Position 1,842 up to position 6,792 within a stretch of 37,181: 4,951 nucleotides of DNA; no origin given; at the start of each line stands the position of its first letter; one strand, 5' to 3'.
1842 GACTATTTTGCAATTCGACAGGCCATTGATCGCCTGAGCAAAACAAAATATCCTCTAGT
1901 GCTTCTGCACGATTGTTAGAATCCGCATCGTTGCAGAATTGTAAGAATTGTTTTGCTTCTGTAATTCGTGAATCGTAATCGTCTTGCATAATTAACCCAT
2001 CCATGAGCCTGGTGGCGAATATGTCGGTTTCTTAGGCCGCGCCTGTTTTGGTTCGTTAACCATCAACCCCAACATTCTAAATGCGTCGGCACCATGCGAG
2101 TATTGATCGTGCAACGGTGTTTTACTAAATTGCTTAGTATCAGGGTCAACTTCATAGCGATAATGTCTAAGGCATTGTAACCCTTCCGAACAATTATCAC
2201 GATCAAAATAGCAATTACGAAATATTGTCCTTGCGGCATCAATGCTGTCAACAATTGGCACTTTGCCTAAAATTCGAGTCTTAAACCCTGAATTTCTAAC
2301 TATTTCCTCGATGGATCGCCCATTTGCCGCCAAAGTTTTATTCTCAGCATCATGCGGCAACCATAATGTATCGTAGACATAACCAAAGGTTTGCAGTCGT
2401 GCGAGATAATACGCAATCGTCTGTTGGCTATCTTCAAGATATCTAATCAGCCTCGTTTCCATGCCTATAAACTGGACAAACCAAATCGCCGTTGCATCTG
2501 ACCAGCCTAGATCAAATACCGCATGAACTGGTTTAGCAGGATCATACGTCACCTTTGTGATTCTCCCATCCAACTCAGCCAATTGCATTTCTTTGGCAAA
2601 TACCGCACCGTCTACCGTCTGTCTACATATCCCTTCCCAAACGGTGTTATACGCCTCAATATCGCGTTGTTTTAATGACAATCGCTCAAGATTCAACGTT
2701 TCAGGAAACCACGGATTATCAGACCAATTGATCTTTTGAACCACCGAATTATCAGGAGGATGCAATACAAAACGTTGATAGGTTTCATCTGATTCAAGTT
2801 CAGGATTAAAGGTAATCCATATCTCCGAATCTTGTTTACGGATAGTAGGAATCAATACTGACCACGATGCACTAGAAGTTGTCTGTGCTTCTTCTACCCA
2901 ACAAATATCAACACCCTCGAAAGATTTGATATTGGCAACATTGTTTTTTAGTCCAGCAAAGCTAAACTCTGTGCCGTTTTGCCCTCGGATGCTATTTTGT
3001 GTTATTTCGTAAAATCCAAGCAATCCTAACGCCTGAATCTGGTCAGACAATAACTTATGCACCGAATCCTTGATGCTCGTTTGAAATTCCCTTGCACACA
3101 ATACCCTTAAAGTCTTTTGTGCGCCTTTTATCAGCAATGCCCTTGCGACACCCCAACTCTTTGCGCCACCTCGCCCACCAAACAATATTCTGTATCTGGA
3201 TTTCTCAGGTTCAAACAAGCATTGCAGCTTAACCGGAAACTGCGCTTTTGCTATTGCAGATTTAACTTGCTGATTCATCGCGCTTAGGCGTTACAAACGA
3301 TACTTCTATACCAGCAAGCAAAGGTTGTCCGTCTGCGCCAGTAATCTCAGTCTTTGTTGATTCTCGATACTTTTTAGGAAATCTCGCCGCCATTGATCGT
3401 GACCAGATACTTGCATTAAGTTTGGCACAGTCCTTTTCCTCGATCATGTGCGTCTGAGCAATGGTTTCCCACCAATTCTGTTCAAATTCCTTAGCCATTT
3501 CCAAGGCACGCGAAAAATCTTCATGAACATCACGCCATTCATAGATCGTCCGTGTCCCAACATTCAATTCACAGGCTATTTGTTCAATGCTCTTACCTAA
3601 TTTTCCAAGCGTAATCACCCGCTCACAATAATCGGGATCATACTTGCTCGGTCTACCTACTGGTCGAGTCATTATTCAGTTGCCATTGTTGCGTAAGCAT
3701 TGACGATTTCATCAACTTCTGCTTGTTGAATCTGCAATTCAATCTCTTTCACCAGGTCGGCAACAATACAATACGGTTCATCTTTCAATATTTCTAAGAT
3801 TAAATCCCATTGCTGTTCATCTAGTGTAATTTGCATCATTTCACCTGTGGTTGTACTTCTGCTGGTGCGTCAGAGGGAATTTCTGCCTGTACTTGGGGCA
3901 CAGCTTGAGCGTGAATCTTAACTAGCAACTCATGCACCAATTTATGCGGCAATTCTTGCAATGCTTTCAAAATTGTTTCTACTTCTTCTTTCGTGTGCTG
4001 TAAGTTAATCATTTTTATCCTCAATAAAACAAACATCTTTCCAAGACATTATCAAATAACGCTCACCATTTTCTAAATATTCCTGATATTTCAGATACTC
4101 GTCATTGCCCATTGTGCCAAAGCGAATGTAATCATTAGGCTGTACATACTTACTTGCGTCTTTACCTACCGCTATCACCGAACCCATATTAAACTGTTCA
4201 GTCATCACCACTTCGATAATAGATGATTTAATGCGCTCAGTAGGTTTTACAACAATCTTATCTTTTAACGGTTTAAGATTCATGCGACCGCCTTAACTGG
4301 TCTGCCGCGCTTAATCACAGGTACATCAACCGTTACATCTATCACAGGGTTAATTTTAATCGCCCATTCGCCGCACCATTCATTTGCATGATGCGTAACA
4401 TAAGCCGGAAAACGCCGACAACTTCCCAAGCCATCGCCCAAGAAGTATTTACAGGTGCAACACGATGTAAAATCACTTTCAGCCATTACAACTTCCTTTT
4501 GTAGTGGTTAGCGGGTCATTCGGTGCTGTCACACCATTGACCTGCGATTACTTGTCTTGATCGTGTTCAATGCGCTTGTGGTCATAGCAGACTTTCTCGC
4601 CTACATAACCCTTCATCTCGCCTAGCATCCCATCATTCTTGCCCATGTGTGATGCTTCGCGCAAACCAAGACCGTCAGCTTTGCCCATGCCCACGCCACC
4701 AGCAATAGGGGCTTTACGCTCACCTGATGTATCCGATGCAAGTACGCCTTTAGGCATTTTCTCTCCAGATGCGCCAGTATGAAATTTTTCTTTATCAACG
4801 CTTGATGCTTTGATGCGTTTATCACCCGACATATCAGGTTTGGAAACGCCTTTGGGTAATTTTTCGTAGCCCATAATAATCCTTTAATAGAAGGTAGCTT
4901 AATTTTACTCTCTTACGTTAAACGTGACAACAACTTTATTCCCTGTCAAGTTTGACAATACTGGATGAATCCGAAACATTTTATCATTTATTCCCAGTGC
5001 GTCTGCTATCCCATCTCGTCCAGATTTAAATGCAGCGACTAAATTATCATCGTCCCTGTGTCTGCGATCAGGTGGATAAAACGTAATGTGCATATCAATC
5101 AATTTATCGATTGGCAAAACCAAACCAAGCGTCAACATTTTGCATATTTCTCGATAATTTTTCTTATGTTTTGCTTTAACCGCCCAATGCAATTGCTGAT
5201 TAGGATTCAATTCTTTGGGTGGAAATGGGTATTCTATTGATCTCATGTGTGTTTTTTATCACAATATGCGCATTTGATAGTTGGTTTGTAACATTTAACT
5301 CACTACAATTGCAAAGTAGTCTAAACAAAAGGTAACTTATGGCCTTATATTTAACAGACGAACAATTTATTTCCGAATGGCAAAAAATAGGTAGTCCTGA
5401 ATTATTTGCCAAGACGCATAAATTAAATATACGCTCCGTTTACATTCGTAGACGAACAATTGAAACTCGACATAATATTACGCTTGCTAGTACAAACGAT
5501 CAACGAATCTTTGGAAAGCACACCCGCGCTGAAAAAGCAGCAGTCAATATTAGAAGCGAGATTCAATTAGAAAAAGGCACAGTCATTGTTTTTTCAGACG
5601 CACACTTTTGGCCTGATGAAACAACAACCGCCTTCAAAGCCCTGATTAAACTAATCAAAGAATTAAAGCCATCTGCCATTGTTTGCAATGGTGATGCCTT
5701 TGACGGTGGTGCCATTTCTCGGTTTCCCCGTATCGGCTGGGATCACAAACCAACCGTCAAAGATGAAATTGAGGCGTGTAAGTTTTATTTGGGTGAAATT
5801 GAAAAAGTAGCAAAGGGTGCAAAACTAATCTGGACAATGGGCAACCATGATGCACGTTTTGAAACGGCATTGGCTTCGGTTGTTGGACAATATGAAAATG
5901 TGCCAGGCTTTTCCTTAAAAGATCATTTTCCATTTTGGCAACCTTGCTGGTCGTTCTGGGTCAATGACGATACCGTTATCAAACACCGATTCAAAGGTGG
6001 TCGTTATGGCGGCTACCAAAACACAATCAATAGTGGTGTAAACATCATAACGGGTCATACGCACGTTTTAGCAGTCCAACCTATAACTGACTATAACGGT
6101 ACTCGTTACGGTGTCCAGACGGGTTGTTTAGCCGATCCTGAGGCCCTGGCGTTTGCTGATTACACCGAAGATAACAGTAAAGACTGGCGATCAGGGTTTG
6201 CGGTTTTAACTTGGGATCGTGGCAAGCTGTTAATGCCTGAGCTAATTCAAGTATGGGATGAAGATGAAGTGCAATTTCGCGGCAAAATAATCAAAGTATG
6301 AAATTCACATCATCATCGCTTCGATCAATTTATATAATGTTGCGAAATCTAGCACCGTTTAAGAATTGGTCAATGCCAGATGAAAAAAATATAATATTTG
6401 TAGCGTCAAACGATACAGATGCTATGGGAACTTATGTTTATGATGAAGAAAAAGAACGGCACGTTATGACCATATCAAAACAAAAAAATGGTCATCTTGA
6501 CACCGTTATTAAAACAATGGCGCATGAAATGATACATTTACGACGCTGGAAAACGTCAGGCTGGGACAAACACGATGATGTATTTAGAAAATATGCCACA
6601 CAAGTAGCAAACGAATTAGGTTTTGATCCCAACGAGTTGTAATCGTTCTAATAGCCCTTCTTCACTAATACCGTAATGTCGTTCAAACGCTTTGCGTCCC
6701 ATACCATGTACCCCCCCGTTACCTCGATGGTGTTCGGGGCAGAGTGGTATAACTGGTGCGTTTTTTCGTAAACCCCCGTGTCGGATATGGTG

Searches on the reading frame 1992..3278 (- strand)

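Call 23: search_protein_families(library=pfam, proteins=[window:1992-3278:-], max_evalue=0.01)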
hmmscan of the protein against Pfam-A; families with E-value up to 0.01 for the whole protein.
window:1992-3278:- (428 aa): 1 family
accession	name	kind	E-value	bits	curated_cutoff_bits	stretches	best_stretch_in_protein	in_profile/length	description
PF04466.19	Terminase_3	-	3.2e-37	128.5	23.2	1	27-216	2-200/201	Phage terminase large subunit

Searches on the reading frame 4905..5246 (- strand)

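Call 61: search_protein_families(library=phrogs, proteins=[window:4905-5246:-], max_evalue=0.001)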
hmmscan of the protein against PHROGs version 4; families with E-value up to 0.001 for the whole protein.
window:4905-5246:- (113 aa): 2 families
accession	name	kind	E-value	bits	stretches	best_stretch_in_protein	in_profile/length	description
phrog_34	-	DNA, RNA and nucleotide metabolism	8.2e-16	59.4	1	3-109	76-191/259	RusA-like Holliday junction resolvase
phrog_1682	-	DNA, RNA and nucleotide metabolism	9.5e-07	29.4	1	6-86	33-114/387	RusA-like Holliday junction resolvase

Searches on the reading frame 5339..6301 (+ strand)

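Call 23: search_protein_families(library=pfam, proteins=[window:5339-6301:+], max_evalue=0.01)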
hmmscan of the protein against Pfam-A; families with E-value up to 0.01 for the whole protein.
window:5339-6301:+ (320 aa): 2 families
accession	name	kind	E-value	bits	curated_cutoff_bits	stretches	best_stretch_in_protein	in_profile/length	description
PF00149.33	Metallophos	-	1.1e-09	39.5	21.5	1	81-183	2-72/191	Calcineurin-like phosphoesterase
PF12850.12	Metallophos_2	-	0.0041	17.6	27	0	82-247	3-122/154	Calcineurin-like phosphoesterase superfamily domain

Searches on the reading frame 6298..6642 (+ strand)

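Call 61: search_protein_families(library=phrogs, proteins=[window:6298-6642:+], max_evalue=0.001)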
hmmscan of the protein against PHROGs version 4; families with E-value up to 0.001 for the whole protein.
window:6298-6642:+ (114 aa): 2 families
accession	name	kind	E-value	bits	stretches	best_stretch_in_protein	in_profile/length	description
phrog_16532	-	unknown function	2.9e-06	28.6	1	25-87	32-96/138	-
phrog_10499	-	unknown function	0.00019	22.8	1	32-93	39-101/149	-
